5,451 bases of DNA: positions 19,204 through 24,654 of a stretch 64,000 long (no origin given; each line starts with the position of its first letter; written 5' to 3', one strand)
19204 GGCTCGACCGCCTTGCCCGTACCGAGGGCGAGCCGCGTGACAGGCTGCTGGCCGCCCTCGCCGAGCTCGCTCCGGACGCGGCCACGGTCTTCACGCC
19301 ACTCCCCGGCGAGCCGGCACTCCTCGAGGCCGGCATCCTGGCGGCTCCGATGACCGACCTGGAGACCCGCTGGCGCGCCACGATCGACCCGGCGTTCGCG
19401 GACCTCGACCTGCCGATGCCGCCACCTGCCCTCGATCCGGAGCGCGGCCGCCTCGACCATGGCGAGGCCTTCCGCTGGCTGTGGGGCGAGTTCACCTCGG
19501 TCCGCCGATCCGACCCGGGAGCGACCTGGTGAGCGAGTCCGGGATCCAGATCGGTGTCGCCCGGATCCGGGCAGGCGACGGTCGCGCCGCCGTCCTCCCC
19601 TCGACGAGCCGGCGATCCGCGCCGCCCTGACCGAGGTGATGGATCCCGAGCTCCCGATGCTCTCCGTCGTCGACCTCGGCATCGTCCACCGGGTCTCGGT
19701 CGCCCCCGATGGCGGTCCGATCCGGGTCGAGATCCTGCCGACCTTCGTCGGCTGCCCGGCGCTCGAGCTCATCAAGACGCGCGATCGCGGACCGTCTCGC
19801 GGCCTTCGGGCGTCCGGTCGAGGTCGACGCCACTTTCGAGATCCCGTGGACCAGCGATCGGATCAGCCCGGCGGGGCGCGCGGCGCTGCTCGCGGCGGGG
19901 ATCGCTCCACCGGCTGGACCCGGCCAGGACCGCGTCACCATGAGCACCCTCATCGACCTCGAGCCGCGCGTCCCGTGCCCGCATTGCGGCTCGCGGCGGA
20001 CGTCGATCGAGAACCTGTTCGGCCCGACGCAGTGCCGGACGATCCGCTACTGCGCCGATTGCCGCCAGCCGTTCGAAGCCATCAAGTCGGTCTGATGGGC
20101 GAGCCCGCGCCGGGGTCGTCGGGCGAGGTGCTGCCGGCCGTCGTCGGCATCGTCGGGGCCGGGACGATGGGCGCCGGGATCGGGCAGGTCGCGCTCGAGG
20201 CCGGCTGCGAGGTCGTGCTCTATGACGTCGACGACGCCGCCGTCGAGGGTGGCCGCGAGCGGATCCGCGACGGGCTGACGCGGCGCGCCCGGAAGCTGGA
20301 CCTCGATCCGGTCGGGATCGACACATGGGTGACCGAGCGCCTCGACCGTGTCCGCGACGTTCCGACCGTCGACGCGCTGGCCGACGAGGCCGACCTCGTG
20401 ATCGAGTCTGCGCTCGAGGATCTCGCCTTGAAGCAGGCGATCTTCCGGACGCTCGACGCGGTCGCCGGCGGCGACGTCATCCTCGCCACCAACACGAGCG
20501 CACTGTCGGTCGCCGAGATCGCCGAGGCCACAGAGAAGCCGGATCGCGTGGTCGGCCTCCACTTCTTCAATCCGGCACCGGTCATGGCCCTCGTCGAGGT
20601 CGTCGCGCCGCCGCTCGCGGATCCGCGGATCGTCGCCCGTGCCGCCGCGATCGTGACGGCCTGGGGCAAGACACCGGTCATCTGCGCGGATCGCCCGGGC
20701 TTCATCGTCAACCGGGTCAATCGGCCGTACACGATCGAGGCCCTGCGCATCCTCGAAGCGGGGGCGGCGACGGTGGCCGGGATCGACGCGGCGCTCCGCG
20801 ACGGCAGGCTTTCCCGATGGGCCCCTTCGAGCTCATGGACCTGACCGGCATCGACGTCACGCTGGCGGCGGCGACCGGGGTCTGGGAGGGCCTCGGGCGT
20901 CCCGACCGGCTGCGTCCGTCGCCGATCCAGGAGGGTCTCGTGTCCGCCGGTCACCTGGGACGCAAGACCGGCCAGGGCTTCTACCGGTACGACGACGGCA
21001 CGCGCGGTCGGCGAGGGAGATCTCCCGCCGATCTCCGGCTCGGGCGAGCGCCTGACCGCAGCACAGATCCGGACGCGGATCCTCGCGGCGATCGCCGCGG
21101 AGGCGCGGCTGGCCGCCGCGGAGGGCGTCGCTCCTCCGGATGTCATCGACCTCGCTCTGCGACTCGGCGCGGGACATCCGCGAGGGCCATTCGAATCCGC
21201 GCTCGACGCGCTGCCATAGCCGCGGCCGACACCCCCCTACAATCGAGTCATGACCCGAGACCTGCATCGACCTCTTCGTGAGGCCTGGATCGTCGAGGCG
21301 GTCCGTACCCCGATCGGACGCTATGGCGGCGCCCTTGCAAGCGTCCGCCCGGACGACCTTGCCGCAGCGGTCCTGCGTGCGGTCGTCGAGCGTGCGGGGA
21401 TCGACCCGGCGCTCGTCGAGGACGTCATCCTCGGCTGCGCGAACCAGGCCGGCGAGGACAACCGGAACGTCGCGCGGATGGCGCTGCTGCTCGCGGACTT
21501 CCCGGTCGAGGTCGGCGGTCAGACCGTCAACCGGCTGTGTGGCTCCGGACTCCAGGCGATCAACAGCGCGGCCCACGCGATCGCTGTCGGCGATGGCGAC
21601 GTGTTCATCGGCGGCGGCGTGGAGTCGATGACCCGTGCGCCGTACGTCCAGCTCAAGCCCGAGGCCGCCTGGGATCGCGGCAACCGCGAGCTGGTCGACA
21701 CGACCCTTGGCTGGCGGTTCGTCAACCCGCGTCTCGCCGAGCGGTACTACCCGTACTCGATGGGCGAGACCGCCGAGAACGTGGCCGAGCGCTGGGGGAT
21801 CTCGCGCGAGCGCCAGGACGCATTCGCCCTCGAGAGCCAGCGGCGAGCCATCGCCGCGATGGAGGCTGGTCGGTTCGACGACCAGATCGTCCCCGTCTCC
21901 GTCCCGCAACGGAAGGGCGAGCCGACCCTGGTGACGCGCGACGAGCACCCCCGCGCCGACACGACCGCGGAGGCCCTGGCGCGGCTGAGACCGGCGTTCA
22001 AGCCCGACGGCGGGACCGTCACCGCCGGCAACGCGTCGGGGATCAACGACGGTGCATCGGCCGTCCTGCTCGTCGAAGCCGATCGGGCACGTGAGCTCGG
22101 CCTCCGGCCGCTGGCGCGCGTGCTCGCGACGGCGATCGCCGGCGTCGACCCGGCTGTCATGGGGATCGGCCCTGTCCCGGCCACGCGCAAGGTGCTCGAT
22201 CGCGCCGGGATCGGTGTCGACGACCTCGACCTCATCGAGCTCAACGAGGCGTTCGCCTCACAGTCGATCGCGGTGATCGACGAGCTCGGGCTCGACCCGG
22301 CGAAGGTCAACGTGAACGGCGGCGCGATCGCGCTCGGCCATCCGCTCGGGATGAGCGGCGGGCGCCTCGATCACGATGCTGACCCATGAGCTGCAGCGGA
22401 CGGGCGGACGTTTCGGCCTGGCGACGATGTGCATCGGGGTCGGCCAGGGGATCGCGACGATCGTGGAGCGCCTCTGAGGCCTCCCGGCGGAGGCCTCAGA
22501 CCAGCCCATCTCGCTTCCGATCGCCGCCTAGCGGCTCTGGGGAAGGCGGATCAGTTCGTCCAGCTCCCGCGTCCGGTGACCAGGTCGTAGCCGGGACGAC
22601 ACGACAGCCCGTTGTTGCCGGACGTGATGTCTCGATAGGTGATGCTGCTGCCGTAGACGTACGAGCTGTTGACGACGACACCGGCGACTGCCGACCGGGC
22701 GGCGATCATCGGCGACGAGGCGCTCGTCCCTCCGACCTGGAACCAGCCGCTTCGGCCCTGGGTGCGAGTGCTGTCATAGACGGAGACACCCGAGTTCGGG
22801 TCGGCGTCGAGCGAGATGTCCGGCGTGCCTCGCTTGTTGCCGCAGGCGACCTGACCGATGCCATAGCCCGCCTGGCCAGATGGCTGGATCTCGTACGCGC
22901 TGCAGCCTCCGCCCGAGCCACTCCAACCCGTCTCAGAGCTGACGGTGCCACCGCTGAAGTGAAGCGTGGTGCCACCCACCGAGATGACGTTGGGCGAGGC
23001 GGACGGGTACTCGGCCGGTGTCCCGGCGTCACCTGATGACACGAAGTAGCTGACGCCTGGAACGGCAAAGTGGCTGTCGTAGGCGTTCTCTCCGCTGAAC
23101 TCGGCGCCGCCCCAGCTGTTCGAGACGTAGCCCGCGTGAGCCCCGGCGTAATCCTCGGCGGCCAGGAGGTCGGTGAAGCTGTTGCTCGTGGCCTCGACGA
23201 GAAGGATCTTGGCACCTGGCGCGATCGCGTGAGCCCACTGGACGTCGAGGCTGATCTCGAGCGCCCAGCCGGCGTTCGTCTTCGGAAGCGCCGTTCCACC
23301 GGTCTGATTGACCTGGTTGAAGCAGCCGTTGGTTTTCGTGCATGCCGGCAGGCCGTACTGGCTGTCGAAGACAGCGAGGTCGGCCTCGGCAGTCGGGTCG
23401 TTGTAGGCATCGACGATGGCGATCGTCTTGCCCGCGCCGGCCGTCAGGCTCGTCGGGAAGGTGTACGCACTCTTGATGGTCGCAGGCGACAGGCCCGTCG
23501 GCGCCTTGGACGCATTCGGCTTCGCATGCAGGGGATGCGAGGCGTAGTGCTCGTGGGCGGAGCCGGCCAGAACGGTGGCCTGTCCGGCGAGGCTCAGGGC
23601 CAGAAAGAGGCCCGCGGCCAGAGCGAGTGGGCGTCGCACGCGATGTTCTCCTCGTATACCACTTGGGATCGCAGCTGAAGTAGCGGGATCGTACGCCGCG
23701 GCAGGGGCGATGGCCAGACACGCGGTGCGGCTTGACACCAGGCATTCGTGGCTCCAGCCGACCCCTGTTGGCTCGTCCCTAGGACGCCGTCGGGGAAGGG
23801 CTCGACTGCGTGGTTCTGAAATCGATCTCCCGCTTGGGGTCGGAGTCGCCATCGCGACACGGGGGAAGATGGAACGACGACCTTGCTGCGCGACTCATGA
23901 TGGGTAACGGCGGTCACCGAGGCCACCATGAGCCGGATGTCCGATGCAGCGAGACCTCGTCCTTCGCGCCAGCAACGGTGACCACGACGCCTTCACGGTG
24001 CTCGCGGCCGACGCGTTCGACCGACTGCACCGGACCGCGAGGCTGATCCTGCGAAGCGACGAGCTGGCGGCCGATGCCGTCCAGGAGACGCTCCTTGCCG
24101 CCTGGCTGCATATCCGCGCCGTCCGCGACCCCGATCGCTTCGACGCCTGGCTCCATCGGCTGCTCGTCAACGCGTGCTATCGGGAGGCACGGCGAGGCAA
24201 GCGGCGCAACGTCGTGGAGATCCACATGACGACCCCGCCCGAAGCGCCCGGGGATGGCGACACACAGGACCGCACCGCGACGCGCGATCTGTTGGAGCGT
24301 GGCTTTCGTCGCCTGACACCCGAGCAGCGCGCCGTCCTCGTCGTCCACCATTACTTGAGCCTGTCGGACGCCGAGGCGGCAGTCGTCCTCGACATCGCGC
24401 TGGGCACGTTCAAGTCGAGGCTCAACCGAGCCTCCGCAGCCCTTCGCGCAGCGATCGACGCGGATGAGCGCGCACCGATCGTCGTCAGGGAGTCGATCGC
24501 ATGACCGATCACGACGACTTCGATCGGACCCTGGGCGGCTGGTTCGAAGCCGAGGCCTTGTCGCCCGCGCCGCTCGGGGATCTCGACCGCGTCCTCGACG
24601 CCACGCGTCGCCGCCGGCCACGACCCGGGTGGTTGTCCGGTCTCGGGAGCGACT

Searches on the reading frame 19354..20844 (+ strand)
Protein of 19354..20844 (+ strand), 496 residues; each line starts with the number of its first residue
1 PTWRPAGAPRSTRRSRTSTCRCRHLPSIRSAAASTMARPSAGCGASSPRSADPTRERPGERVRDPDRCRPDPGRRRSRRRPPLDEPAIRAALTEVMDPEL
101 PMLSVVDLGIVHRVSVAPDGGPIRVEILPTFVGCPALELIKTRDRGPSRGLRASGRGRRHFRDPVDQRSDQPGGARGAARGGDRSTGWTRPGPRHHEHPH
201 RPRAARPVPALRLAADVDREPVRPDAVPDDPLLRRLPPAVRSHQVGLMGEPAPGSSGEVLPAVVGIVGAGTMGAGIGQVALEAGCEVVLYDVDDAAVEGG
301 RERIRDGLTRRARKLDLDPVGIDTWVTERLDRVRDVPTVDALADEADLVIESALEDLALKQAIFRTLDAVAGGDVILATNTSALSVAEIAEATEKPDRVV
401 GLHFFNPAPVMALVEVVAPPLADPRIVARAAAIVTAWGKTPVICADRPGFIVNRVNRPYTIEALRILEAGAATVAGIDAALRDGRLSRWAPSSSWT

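Call 87: search_protein_families(library=pfam, proteins=[window:19354-20844:+], max_evalue=0.0001)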
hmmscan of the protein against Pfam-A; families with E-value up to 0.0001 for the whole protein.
window:19354-20844:+ (496 aa): 3 families
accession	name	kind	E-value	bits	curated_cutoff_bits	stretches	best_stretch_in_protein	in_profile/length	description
PF02737.24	3HCDH_N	-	1.8e-53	181.6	22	1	264-446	2-179/180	3-hydroxyacyl-CoA dehydrogenase, NAD binding domain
PF01883.24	FeS_assembly_P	-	8.1e-10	39.3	23.5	1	87-141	3-54/73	Iron-sulfur cluster assembly protein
PF00725.27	3HCDH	-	7.2e-08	33.3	22.1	1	449-490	1-42/97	3-hydroxyacyl-CoA dehydrogenase, C-terminal domain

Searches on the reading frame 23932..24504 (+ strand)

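Call 89: search_protein_families(library=pfam, proteins=[window:23932-24504:+], max_evalue=0.0001)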
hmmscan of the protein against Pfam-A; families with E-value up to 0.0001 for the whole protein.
window:23932-24504:+ (190 aa): 3 families
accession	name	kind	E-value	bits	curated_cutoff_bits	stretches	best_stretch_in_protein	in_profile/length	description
PF04542.20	Sigma70_r2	-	1.3e-11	44.5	24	1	31-92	8-71/71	Sigma-70 region 2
PF08281.18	Sigma70_r4_2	-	3e-09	36.8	25.7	1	120-171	3-54/54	Sigma-70, region 4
PF04545.22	Sigma70_r4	-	4e-05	23.5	24.1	1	126-172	3-49/50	Sigma-70, region 4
